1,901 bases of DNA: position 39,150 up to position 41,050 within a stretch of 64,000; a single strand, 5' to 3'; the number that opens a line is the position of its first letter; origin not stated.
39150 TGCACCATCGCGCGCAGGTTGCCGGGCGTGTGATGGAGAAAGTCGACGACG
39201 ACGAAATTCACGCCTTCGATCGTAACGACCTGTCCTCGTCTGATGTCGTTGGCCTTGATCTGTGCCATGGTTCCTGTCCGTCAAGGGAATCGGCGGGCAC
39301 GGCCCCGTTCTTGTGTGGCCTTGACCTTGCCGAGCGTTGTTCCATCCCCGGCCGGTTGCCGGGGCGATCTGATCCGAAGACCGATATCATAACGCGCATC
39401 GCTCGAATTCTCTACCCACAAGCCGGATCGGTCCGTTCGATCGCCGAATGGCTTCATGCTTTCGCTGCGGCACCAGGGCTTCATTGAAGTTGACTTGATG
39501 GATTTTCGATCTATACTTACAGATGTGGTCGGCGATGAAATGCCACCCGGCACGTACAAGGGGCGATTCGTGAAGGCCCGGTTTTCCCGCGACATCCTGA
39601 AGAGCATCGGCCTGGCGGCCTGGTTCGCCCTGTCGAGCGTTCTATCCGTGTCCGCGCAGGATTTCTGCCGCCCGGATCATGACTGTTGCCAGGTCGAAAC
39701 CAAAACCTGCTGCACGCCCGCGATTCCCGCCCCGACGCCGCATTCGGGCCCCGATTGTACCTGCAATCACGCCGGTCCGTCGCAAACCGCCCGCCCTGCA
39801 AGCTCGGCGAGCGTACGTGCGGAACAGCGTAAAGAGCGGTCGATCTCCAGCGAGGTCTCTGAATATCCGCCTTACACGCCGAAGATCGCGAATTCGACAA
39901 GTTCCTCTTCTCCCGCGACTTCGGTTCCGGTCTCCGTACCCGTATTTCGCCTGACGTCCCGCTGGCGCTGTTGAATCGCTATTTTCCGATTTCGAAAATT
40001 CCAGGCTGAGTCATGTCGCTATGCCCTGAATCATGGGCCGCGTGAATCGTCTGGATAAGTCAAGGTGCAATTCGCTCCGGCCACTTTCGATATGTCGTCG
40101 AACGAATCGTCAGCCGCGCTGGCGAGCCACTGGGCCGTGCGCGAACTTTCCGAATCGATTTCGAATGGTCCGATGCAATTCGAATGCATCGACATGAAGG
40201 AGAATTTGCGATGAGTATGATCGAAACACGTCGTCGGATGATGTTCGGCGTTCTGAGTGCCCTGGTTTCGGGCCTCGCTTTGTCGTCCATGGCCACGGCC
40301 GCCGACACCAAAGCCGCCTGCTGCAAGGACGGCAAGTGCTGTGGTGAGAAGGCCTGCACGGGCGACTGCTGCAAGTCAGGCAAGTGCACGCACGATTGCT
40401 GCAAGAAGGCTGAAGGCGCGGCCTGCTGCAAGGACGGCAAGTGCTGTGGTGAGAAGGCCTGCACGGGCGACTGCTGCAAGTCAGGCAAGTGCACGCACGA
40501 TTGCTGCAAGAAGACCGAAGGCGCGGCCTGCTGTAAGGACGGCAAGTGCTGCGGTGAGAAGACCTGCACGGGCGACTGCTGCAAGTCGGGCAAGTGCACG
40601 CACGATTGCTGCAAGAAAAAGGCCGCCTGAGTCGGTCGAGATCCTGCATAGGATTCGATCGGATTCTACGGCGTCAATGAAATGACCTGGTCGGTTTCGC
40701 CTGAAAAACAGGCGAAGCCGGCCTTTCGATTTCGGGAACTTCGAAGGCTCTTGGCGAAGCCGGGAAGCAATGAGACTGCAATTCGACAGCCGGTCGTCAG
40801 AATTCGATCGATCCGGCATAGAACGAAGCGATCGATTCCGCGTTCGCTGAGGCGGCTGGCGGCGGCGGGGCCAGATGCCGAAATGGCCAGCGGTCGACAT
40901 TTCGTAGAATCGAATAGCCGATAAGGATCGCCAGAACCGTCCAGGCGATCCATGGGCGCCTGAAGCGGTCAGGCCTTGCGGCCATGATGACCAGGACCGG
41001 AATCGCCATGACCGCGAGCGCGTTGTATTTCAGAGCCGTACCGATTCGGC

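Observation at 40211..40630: Exported protein made of three near-identical 35-residue CC-rich repeats (30 Cys): a secreted metallothionein-like protein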

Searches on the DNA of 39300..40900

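Call 24: search_rna_families(source=window, start=39300, end=40900, threshold=evalue, max_evalue=1)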
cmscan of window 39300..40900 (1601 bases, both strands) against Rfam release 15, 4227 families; matches with E-value up to 1: 1.
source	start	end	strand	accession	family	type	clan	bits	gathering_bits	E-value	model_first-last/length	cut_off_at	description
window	39671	39738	-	RF02087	Yar_3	Gene; lncRNA;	-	15.7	50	0.41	1-67/67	no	Yellow-achaete intergenic RNA conserved region 3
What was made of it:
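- Tried and rejected: Rfam on 39300-40900 gave only one sub-threshold chance hit (call 24).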

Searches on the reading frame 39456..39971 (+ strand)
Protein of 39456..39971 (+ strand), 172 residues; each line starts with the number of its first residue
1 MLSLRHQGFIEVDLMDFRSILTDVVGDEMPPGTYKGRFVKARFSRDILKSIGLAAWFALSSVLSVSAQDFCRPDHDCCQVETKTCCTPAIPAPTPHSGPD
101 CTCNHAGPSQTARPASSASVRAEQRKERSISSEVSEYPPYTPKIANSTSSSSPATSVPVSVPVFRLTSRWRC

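Call 19: search_protein_families(library=pfam, proteins=[window:39456-39971:+], max_evalue=0.01)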
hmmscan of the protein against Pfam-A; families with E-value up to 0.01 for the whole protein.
window:39456-39971:+ (172 aa): 0 families

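Call 28: find_homologous_proteins(query=window:39540-39971:+, max_evalue=0.001)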
Query window:39540-39971:+ (144 aa): 3 proteins with E <= 0.001 among 86 candidates.
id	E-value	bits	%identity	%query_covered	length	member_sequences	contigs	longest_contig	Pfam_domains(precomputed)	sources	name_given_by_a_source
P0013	3.0e-90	318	100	100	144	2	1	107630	-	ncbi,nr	ncbi:hypothetical protein GC170_16575 [bacterium]|nr:hypothetical protein [bacterium]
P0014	2.4e-64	234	76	100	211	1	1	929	-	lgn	-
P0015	6.0e-62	226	69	100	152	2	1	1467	-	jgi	-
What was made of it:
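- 39540..39974 (+): Partner gene. It encodes a small exported or anchored Cys/His protein with an N-terminal hydrophobic segment, C-xx-DH-x-CC-x5-6-CC, C-x-C, a variable linker and a C-terminal [FY]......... It is 100% identical to NCBI 'hypothetical protein GC170_16575 [bacterium]' (call 28).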

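Call 30: find_encoding_contigs(protein=P0013, flank=6000, max_places=3)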
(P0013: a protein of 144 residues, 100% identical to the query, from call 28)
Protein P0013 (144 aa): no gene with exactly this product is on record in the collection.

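Call 31: find_encoding_contigs(protein=P0015, flank=3000, max_places=3)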
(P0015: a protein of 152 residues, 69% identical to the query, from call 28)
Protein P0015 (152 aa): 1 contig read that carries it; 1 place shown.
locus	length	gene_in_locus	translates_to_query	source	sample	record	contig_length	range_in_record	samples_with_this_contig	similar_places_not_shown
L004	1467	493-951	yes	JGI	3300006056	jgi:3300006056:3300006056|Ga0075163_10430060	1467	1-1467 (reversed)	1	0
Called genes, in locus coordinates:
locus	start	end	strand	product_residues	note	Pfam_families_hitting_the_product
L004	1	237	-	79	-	?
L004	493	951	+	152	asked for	-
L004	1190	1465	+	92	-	?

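Call 32: find_encoding_contigs(protein=P0014, flank=3000, max_places=3)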
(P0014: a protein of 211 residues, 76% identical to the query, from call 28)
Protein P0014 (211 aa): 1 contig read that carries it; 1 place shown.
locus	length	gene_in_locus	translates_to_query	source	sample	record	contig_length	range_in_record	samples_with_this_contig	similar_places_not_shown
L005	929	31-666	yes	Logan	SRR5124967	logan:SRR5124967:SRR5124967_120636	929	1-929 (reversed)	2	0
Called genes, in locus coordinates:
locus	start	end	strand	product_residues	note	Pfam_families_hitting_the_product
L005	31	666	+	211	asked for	-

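Call 49: search_protein_families(library=ncbifam, proteins=[window:39540-39971:+], max_evalue=0.1)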
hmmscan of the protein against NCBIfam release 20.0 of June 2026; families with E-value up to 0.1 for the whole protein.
window:39540-39971:+ (144 aa): 0 families

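Call 74: search_solved_structures(query=A6, max_evalue=1)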
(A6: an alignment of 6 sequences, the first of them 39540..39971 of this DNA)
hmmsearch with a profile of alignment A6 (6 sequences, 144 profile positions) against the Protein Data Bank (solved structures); distinct sequences matched with E-value up to 1: 0.
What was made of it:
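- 39540..39974 (+): It has no Pfam, NCBIfam or PDB match (calls 19, 49, 74).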
